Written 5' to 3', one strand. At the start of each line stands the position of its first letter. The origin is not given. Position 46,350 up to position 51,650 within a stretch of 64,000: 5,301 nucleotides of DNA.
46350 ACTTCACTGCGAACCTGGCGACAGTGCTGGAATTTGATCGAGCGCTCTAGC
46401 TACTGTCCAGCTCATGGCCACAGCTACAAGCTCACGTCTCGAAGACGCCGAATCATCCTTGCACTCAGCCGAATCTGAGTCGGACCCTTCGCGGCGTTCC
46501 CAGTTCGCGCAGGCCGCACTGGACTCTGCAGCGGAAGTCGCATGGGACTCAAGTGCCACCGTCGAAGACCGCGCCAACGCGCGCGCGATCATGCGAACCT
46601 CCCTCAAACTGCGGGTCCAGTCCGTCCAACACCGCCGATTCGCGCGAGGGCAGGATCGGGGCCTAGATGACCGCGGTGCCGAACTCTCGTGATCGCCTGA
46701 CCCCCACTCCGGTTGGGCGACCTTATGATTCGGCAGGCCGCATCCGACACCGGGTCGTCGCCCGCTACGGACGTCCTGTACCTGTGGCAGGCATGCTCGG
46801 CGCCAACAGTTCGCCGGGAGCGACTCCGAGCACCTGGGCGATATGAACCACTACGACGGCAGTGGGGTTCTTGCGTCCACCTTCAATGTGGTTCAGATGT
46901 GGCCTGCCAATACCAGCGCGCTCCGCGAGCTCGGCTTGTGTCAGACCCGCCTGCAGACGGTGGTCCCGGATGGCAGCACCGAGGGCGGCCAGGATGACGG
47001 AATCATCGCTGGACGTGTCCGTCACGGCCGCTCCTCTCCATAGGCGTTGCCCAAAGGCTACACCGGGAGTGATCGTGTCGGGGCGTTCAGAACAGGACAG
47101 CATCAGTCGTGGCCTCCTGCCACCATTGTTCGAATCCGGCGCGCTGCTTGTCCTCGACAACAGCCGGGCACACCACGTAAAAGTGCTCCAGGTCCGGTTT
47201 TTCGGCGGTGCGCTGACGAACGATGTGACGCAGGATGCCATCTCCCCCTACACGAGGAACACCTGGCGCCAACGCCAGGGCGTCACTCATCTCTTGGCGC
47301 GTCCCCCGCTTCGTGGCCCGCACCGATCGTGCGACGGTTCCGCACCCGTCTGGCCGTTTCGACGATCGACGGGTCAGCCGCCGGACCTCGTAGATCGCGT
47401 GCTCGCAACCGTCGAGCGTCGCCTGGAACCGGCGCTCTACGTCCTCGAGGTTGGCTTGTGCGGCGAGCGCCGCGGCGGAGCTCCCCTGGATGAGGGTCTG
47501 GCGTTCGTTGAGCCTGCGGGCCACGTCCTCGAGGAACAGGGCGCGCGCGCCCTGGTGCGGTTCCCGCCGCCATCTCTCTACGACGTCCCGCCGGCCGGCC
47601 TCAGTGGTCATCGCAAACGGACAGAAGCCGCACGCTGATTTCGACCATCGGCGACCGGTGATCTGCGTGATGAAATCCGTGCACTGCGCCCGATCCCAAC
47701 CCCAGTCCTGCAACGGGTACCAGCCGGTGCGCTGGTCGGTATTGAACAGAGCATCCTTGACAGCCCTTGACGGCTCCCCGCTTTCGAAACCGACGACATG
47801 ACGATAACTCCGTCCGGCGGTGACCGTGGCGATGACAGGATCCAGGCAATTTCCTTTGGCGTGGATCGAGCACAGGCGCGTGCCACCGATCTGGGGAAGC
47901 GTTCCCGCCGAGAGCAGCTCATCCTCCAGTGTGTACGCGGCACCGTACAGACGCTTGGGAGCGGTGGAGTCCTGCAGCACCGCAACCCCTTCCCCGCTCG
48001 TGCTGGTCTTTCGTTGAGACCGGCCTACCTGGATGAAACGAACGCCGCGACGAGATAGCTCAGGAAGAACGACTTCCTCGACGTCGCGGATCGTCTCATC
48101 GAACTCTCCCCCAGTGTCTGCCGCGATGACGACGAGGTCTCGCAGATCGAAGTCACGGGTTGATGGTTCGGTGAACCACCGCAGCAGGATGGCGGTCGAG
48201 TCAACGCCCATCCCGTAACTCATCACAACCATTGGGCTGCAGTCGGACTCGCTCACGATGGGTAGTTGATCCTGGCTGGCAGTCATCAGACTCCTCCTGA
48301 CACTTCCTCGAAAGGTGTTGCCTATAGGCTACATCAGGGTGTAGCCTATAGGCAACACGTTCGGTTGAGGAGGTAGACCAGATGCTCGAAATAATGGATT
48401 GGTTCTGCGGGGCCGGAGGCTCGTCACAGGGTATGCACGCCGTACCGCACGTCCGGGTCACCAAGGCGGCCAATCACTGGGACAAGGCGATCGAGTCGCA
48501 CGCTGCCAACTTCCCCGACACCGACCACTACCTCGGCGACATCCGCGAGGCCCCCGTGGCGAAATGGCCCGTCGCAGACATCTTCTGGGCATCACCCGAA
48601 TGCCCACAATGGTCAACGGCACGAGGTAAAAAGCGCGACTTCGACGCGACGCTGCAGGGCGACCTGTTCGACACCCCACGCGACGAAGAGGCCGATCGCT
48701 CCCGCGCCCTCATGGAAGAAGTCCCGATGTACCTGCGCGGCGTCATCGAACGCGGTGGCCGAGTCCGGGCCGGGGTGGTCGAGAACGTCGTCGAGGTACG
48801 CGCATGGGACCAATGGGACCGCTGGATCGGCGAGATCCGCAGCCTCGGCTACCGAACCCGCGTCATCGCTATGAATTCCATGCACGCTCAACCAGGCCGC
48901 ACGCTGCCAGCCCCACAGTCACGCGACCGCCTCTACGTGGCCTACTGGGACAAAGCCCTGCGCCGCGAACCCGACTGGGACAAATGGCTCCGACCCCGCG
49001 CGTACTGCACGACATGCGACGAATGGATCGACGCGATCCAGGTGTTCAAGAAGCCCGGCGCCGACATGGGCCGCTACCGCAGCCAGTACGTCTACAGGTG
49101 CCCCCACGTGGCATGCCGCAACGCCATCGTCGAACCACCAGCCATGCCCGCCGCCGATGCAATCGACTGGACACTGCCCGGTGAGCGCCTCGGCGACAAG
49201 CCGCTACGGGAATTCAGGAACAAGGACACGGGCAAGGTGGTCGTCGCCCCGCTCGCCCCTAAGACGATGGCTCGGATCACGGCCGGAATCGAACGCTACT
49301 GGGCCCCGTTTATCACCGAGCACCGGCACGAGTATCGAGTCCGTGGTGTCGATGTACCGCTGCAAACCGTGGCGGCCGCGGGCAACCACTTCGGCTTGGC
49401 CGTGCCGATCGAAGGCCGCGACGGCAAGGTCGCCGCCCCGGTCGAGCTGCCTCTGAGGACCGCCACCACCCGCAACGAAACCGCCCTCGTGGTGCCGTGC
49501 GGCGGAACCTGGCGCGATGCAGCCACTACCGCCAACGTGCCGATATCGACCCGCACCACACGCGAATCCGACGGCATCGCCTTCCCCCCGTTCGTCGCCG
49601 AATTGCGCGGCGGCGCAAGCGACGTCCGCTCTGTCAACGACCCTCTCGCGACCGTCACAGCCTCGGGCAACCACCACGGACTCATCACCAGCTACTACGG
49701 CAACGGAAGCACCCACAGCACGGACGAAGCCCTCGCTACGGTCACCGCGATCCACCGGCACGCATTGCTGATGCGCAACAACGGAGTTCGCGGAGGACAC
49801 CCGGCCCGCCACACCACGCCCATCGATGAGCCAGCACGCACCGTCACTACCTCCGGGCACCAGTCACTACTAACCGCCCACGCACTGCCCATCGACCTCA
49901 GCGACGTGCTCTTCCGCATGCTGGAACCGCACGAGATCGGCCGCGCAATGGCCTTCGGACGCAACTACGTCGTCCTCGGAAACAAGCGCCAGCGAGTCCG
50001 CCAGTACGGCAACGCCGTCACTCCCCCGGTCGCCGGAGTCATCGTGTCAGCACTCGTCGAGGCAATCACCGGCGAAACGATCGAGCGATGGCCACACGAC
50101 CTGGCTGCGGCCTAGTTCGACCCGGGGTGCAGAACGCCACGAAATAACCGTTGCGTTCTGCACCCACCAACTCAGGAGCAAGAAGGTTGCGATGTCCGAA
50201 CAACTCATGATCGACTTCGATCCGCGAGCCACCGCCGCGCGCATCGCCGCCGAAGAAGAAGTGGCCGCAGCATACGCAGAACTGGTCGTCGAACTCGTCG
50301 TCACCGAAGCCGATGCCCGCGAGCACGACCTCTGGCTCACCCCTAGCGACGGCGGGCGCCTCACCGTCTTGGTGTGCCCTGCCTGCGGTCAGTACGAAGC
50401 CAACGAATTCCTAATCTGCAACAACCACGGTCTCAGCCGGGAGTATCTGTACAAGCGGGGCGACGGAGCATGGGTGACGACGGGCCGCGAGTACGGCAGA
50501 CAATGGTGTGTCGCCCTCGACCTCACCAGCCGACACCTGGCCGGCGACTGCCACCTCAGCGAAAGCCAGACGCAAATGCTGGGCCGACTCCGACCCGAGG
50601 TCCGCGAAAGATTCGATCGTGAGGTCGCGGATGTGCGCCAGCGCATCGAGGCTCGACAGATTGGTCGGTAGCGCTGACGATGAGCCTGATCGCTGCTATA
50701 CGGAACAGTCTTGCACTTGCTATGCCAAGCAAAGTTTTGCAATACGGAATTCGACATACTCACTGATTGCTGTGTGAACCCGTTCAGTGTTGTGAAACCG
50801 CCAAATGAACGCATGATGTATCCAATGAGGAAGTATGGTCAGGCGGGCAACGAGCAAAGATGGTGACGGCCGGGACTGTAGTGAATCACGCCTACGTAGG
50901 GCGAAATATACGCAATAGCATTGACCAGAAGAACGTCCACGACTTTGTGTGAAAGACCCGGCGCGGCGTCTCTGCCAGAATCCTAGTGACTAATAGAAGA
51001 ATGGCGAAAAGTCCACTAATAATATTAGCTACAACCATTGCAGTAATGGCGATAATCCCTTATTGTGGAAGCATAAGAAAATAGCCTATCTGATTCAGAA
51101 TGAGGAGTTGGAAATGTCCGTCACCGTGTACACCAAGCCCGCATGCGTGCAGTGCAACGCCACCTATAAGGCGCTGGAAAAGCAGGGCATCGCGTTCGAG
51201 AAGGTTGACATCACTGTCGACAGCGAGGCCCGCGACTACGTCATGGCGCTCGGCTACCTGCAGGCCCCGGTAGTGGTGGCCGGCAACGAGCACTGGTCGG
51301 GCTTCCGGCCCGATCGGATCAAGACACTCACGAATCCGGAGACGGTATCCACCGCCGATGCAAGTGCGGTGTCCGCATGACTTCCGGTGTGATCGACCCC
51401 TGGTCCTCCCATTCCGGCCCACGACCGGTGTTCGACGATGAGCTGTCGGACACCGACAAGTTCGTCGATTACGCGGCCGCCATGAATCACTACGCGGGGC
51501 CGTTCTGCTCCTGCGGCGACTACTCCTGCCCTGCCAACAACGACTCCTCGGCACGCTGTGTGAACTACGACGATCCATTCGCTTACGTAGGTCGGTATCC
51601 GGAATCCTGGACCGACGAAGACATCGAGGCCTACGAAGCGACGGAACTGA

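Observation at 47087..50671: Divergent PAPS-reductase-like / C5-cytosine MTase module: candidate DNA modification or defence island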

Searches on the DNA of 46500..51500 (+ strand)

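Call 14: search_dna_similar(query=window:46500-51500:+, collection=plasmids, mode=distant, max_rows=25)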
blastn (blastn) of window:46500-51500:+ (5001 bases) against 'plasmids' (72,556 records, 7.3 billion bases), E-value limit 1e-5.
Records with a match: 241; places in all: 267; records where one place covers at least 80% of the query: 0.
Best place of each record, by identity: 80-90% 13; 60-80% 228.
By first word of the organism name: Rhodococcus 49; Mycobacterium 36; Gordonia 25; Nocardia 16; Prescottella 16; Streptomyces 14; Mycolicibacterium 12; Dietzia 6; Paracoccus 6; Microbacterium 6; and 28 more.
By predicted mobility (MOB-suite, as given by PLSDB): mobilizable 119; non-mobilizable 117; conjugative 5.
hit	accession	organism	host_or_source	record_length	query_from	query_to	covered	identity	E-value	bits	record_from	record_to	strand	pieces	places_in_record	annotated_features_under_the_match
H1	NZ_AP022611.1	Mycolicibacterium madagascariense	-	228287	313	4830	35%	74.1%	0e+0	1082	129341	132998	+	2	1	ParB N-terminal domain-containing protein | hypothetical protein | redoxin NrdH | helix-turn-helix transcriptional regulator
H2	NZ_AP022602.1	Mycobacterium gallinarum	-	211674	316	4830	35%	74.3%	0e+0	1101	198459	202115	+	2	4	ParB N-terminal domain-containing protein | hypothetical protein | nrdH: glutaredoxin-like protein NrdH | helix-turn-helix transcriptional regulator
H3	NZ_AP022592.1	Mycolicibacterium arabiense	-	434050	337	4832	35%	71.9%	0e+0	891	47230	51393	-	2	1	ParB/RepB/Spo0J family partition protein | hypothetical protein (x2) | nrdH: glutaredoxin-like protein NrdH | helix-turn-helix transcriptional regulator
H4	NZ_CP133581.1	Nocardia farcinica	stool,stool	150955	1883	3588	23%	74.4%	1e-146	727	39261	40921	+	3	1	DNA cytosine methyltransferase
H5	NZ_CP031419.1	Nocardia farcinica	Homo sapiens,Madura foot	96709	1883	3588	23%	74.1%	2e-144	707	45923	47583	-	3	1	DNA cytosine methyltransferase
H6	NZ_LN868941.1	Nocardia farcinica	not known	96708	1883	3588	23%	74.1%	2e-144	707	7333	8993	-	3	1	DNA cytosine methyltransferase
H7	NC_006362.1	Nocardia farcinica IFM 10152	-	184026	1883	3588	23%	73.6%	5e-133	673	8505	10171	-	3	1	DNA cytosine methyltransferase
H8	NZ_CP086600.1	Nocardia farcinica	Homo sapiens,whole organism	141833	1883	3588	23%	73.5%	9e-130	662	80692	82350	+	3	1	DNA cytosine methyltransferase (x2)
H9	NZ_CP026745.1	Nocardia cyriacigeorgica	Homo sapiens,laboratory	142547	1883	3588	22%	74.9%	2e-151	737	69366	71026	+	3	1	DNA cytosine methyltransferase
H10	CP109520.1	Streptomyces anulatus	-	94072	1895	3588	23%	72.6%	4e-102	629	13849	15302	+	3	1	DNA cytosine methyltransferase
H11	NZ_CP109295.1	Streptomyces albidoflavus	-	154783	1895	3576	22%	73.7%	6e-132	682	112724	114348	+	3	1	DNA cytosine methyltransferase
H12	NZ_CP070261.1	Streptomyces californicus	DSMZ Isolate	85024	1895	3588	22%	73.8%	2e-125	687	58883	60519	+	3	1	DNA cytosine methyltransferase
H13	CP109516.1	Streptomyces anulatus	-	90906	1895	3588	22%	72.8%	4e-109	644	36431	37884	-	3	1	DNA cytosine methyltransferase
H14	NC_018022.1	Mycolicibacterium chubuense NBB4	-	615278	459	1697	21%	74.6%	5e-158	684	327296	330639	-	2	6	hypothetical protein (x2) | helix-turn-helix transcriptional regulator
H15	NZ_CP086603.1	Nocardia farcinica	Homo sapiens,whole organism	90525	1966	3594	21%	73.8%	2e-113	659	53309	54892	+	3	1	DNA cytosine methyltransferase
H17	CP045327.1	Mycobacterium sp. THAF192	pure culture,Surface of a polyethylene ...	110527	1123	4830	19%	75.8%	5e-126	678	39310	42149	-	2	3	hypothetical protein (x2) | nrdH2: Glutaredoxin-like protein NrdH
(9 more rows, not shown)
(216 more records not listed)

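Call 16: get_annotated_region(hit=H1, flank=6000)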
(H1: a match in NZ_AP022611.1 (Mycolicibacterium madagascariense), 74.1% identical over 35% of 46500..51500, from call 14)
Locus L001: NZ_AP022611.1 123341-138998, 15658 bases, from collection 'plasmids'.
description: Mycolicibacterium madagascariense strain JCM 13574 plasmid pJCM13574
organism: Mycolicibacterium madagascariense (NCBI taxid 212765)
taxonomy: Bacteria; Actinomycetota; Actinomycetes; Mycobacteriales; Mycobacteriaceae; Mycolicibacterium; Mycolicibacterium madagascariense
host: -; source: -; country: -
typing (MOB-suite, as given by PLSDB): mobilizable; relaxase MOBF
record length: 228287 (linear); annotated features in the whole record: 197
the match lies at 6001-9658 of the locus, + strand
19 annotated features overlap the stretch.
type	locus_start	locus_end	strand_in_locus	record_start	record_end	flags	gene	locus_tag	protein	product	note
CDS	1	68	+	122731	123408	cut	-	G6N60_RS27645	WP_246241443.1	hypothetical protein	-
CDS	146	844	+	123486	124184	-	-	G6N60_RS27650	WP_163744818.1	hypothetical protein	-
CDS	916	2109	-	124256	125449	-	-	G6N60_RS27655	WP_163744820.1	HEPN-associated N-terminal domain-containing protein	-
CDS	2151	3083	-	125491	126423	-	-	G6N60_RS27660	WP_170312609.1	MPT63 family protein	-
CDS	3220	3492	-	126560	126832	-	-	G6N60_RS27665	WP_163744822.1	hypothetical protein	-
CDS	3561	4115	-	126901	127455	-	-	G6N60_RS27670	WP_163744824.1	Imm61 family immunity protein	-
CDS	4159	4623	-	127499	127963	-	-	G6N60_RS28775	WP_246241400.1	hypothetical protein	-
CDS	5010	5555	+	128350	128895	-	-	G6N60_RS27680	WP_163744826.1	hypothetical protein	-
CDS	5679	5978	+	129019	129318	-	-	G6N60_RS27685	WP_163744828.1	hypothetical protein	-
CDS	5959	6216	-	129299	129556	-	-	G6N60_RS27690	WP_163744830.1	helix-turn-helix transcriptional regulator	-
CDS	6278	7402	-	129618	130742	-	-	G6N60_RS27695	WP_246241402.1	hypothetical protein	-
CDS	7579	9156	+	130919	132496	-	-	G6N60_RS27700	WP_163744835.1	ParB N-terminal domain-containing protein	-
CDS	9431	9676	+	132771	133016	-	-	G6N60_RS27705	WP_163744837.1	redoxin NrdH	-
CDS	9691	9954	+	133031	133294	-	-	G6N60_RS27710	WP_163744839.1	hypothetical protein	-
CDS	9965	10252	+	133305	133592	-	-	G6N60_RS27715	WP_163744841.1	hypothetical protein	-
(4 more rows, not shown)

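Call 17: get_annotated_region(hit=H3, flank=6000)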
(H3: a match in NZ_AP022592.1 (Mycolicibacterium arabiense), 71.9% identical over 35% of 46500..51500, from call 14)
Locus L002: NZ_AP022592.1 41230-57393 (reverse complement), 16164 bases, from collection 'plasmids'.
description: Mycolicibacterium arabiense strain JCM 18538 plasmid pJCM18538, complete sequence
organism: Mycolicibacterium arabiense (NCBI taxid 1286181)
taxonomy: Bacteria; Actinomycetota; Actinomycetes; Mycobacteriales; Mycobacteriaceae; Mycolicibacterium; Mycolicibacterium arabiense
host: -; source: -; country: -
typing (MOB-suite, as given by PLSDB): mobilizable; relaxase MOBF
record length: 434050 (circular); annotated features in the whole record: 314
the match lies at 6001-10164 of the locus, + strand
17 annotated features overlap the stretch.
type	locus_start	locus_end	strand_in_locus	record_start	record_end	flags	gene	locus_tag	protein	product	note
CDS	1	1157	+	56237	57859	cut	-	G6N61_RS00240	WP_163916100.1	Eco57I restriction-modification methylase domain-containing protein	-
CDS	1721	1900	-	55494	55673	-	-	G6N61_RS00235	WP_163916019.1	hypothetical protein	-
CDS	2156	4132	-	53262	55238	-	-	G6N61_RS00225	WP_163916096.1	hypothetical protein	-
CDS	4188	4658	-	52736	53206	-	-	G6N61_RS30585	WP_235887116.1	hypothetical protein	-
CDS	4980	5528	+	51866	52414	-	-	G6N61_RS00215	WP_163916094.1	hypothetical protein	-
CDS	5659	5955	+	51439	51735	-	-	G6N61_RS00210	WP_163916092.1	hypothetical protein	-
CDS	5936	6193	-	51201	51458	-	-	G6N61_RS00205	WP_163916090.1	helix-turn-helix transcriptional regulator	-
CDS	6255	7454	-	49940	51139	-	-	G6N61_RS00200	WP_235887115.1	hypothetical protein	-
CDS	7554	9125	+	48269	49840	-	-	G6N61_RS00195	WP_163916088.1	ParB/RepB/Spo0J family partition protein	-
CDS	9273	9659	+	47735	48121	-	-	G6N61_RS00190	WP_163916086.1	hypothetical protein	-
CDS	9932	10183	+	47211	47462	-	nrdH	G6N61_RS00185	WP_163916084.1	glutaredoxin-like protein NrdH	-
CDS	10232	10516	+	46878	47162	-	-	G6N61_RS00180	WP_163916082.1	hypothetical protein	-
CDS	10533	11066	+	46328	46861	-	-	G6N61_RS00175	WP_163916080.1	hypothetical protein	-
CDS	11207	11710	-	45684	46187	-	-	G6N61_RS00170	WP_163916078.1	hypothetical protein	-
CDS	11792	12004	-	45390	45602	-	-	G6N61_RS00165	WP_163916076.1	hypothetical protein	-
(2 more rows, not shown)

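Call 18: get_annotated_region(hit=H17, flank=6000)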
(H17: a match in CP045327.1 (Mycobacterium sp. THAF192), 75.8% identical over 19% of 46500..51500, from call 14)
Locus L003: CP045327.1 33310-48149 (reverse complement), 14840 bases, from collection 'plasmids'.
description: Mycobacterium sp. THAF192 plasmid pTHAF192_b, complete sequence
organism: Mycobacterium sp. THAF192 (NCBI taxid 2587868)
taxonomy: Bacteria; Actinomycetota; Actinomycetes; Mycobacteriales; Mycobacteriaceae; Mycobacterium; Mycobacterium sp. THAF192
host: -; source: pure culture,Surface of a polyethylene microplastic particle present in tank 6 of a marine aquarium ...; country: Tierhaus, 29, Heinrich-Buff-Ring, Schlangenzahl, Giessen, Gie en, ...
typing (MOB-suite, as given by PLSDB): mobilizable; relaxase MOBF
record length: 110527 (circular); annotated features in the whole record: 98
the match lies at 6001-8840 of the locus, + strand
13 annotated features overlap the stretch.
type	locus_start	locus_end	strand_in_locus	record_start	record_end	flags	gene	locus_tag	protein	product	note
CDS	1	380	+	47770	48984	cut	moeA3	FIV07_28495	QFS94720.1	Molybdopterin molybdenumtransferase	-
CDS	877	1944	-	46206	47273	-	moaA2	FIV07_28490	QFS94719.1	Cyclic pyranopterin monophosphate synthase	-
CDS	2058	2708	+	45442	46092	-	aceF2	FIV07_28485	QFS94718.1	Dihydrolipoyllysine-residue acetyltransferase component of pyruvate dehydrogenase complex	-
CDS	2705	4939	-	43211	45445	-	-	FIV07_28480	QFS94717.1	site-specific tyrosine recombinase XerC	-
CDS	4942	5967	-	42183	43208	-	xerD2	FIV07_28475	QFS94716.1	Tyrosine recombinase XerD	-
CDS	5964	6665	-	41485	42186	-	-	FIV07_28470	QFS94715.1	hypothetical protein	-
CDS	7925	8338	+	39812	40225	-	-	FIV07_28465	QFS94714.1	hypothetical protein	-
CDS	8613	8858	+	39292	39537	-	nrdH2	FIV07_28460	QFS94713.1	Glutaredoxin-like protein NrdH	-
CDS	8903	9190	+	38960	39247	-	-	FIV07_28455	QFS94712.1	hypothetical protein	-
CDS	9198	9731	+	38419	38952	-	-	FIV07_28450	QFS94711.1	hypothetical protein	-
CDS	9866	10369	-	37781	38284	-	-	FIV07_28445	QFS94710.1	hypothetical protein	-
CDS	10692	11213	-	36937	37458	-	-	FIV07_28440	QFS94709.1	hypothetical protein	-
CDS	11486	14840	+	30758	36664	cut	recD6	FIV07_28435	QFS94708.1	ATP-dependent RecD-like DNA helicase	-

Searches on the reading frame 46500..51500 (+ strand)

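Call 20: search_protein_families(library=pfam, proteins=[L001:7579-9156:+, L002:7554-9125:+, L002:9273-9659:+, L003:7925-8338:+, L001:6278-7402:-], max_evalue=0.01)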
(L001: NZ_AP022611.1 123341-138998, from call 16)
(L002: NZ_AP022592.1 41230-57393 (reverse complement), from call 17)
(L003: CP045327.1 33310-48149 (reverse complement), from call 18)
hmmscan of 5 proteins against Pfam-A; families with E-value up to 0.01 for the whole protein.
L001:7579-9156:+ (525 aa): 1 family
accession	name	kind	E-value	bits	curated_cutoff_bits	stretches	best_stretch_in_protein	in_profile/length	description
PF02195.25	ParB_N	-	1.9e-07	31.4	26.3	1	32-100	29-94/95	ParB N-terminal domain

L002:7554-9125:+ (523 aa): 1 family
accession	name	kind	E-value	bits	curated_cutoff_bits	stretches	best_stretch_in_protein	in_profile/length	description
PF02195.25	ParB_N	-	5.1e-07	30.1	26.3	1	37-102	29-93/95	ParB N-terminal domain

L002:9273-9659:+ (128 aa): 0 families

L003:7925-8338:+ (137 aa): 0 families

L001:6278-7402:- (374 aa): 0 families
